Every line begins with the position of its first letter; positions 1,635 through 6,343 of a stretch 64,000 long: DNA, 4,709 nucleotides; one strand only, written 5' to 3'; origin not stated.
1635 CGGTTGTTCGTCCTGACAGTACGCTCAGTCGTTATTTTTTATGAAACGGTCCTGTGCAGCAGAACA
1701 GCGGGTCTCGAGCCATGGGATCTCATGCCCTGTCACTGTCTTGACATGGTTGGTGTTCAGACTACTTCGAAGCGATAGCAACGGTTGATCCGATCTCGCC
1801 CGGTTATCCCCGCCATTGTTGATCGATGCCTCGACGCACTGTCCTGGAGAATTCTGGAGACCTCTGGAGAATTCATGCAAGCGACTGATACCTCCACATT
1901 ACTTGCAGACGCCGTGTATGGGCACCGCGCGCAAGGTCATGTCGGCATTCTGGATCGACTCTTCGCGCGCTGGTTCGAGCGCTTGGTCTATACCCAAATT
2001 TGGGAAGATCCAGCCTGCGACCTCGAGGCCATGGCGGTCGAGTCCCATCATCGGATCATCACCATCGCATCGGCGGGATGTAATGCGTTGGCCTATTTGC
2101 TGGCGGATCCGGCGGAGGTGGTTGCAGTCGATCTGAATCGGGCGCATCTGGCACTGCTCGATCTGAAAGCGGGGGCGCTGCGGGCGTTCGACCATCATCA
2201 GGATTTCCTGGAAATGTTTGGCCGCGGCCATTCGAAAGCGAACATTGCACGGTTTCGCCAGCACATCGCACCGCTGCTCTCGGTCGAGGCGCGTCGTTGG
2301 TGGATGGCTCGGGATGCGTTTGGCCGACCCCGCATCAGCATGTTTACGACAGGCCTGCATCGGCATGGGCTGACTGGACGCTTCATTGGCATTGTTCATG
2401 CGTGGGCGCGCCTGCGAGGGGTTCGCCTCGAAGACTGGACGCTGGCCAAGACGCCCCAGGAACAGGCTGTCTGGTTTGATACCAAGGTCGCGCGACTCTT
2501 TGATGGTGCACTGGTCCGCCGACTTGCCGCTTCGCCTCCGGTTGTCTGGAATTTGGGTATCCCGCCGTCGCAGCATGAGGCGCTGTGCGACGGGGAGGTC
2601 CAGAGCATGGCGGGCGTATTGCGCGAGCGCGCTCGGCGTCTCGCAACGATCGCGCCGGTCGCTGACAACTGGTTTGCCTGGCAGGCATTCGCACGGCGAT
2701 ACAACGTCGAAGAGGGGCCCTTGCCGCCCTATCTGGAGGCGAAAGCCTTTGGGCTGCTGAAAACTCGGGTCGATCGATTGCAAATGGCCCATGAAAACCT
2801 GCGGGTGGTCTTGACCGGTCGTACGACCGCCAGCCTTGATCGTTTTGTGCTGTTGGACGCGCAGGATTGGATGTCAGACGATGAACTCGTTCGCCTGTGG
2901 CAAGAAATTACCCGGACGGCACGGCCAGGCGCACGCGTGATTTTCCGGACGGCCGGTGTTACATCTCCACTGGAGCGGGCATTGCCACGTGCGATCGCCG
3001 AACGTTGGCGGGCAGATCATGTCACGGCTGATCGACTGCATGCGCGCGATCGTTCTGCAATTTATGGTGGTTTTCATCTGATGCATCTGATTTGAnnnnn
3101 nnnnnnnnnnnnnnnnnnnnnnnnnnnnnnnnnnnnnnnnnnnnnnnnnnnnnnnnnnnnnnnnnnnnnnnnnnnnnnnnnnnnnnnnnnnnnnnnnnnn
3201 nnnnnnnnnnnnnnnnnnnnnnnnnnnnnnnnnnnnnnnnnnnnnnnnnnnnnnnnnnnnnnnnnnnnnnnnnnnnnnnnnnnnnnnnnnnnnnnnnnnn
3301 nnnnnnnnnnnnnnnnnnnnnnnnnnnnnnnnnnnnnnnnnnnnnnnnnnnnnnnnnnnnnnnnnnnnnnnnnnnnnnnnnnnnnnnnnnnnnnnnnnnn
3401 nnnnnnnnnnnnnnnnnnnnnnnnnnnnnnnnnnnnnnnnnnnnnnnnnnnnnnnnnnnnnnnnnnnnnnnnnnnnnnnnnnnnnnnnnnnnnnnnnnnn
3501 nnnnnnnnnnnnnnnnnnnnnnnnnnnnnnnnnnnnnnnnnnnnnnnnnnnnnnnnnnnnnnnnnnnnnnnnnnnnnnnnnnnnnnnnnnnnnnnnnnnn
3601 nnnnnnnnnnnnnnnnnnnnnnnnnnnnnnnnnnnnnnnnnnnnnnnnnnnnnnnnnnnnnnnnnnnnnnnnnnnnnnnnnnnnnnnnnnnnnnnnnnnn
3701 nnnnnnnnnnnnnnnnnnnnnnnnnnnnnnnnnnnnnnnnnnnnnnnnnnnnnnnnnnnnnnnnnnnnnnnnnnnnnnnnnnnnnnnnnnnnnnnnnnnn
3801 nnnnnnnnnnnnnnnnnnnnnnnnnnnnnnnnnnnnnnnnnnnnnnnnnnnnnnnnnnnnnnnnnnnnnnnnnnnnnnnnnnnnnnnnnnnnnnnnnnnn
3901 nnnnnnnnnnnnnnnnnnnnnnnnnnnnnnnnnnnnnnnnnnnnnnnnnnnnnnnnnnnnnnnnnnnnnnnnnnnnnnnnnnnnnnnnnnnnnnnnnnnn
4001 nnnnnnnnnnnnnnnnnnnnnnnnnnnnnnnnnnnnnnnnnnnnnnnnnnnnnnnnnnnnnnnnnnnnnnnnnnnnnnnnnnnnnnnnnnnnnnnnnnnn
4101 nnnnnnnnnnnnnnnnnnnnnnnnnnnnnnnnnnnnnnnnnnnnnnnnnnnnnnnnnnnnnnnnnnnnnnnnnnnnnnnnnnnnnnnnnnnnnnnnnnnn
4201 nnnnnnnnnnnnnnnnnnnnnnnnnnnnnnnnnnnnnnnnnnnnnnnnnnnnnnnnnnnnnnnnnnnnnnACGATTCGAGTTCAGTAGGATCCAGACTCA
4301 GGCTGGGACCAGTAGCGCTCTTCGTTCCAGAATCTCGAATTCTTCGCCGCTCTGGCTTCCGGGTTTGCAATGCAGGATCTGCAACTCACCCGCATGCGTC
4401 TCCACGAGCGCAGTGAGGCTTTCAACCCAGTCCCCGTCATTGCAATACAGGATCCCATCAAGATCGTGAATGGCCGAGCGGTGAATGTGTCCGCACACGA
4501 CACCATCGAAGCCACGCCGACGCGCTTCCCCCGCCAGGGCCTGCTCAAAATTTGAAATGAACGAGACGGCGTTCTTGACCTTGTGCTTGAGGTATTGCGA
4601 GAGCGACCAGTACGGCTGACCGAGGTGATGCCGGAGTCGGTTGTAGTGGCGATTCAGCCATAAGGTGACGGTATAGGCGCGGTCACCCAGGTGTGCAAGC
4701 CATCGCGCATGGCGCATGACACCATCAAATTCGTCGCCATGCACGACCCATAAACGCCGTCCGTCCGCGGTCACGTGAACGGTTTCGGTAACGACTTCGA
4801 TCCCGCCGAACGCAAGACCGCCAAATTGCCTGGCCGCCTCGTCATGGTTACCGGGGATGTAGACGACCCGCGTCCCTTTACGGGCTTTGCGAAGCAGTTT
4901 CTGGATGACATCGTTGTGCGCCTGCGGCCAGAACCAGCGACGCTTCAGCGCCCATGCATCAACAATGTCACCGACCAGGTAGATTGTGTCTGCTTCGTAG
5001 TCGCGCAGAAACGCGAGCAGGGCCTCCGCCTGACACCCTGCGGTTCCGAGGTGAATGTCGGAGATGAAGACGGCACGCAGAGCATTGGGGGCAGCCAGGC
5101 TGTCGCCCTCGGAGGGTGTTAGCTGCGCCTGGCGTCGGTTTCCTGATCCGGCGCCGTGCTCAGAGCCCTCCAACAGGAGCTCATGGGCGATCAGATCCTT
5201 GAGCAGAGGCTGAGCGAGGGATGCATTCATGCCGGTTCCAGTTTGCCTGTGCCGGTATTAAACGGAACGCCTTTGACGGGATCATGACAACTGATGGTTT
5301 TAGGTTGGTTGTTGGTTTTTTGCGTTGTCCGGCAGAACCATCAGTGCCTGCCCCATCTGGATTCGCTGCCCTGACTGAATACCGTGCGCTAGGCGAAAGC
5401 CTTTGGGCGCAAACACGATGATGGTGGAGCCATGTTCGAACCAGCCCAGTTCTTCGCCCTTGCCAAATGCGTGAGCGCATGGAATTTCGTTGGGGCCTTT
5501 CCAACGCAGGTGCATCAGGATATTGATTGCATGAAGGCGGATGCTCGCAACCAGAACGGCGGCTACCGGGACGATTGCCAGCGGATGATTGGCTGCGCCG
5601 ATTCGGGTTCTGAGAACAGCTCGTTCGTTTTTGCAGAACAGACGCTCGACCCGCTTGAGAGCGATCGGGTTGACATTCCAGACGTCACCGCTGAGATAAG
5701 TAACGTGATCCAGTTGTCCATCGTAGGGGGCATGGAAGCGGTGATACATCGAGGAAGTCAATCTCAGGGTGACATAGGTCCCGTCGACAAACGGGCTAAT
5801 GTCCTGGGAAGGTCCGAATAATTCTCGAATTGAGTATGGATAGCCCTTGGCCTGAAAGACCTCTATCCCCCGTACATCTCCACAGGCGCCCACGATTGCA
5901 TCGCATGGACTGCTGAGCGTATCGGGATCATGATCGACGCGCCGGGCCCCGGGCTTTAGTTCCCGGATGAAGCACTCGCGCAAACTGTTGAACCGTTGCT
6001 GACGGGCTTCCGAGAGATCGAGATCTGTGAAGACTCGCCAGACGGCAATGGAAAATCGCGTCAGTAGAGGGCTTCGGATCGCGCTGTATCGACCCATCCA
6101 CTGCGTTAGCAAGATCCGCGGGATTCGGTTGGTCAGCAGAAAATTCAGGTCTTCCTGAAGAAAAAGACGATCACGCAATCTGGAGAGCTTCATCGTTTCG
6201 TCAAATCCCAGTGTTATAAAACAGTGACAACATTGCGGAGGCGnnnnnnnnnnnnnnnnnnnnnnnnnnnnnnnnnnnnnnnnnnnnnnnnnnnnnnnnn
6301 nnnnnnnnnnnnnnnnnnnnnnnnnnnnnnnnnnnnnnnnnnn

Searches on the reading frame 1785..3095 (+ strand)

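Call 84: search_protein_families(library=pfam, proteins=[window:1785-3095:+], max_evalue=0.0001)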
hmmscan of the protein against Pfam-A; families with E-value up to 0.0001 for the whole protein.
window:1785-3095:+ (436 aa): 1 family
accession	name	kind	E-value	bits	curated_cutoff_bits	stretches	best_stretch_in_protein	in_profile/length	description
PF11899.13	DUF3419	-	1.8e-98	330.7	28.2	1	62-433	4-383/385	Protein of unknown function (DUF3419)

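Call 85: search_protein_families(library=ncbifam, proteins=[window:1785-3095:+], max_evalue=0.001)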
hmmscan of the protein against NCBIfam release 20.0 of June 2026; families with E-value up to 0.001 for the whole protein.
window:1785-3095:+ (436 aa): 0 families

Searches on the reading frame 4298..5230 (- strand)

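Call 84: search_protein_families(library=pfam, proteins=[window:4298-5230:-], max_evalue=0.0001)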
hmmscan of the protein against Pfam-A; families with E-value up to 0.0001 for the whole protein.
window:4298-5230:- (310 aa): 2 families
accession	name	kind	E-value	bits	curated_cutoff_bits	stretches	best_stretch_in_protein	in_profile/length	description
PF00149.33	Metallophos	-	1.4e-13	52.2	21.5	1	52-251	2-190/191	Calcineurin-like phosphoesterase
PF12850.12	Metallophos_2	-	4.7e-12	46.6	27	1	52-170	2-91/154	Calcineurin-like phosphoesterase superfamily domain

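Call 85: search_protein_families(library=ncbifam, proteins=[window:4298-5230:-], max_evalue=0.001)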
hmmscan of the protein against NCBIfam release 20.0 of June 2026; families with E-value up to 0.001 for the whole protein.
window:4298-5230:- (310 aa): 6 families
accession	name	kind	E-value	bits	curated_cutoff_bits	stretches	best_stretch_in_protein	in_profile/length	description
NF003743.0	PRK05340.1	equivalog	1.1e-14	54.2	134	1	52-258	3-206/242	UDP-2,3-diacylglucosamine diphosphatase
TIGR01854.1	lipid_A_lpxH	equivalog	2.2e-12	46.8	190.35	1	54-270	2-219/231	UDP-2,3-diacylglucosamine diphosphatase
NF003118.0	PRK04036.1-3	equivalog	1.2e-07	31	445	0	108-132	297-321/481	DNA-directed DNA polymerase II small subunit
TIGR00040.1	yfcE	subfamily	2e-06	27.9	56.25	0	54-168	4-89/158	YfcE family phosphodiesterase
TIGR04123.1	P_estr_lig_assc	hypoth_equivalog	1.1e-05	24.9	150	1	69-135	54-114/207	ligase-associated DNA damage response endonuclease PdeM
NF006988.0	PRK09453.1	equivalog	5.2e-05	23.1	117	0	52-169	2-109/183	phosphodiesterase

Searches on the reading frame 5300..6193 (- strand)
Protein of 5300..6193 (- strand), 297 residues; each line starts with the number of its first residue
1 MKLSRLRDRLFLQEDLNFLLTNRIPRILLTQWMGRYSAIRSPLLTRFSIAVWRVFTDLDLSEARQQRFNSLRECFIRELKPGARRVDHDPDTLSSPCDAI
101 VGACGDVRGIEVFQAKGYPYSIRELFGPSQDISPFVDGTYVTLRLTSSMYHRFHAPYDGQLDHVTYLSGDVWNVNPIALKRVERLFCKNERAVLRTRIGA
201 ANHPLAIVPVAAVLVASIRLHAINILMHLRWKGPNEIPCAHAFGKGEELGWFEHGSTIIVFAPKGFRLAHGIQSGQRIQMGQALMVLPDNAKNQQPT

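Call 84: search_protein_families(library=pfam, proteins=[window:5300-6193:-], max_evalue=0.0001)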
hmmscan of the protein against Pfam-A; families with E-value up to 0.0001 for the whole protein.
window:5300-6193:- (297 aa): 1 family
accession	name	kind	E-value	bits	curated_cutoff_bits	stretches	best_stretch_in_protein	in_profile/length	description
PF02666.20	PS_Dcarbxylase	-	2.7e-53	181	22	1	72-284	2-196/198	Phosphatidylserine decarboxylase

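Call 85: search_protein_families(library=ncbifam, proteins=[window:5300-6193:-], max_evalue=0.001)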
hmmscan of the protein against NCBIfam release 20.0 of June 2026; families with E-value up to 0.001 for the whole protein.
window:5300-6193:- (297 aa): 4 families
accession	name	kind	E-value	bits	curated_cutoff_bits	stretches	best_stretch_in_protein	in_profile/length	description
TIGR00163.1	PS_decarb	equivalog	9e-44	149.4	111.75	1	64-284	8-239/243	archaetidylserine decarboxylase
NF002853.0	PRK03140.1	equivalog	8.4e-40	136.7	307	1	58-285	46-256/262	phosphatidylserine decarboxylase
NF003038.0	PRK03934.1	equivalog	1.2e-39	135.8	285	1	57-284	36-263/267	phosphatidylserine decarboxylase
NF001941.0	PRK00723.1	equivalog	9.7e-33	113.7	371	1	53-262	68-262/297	phosphatidylserine decarboxylase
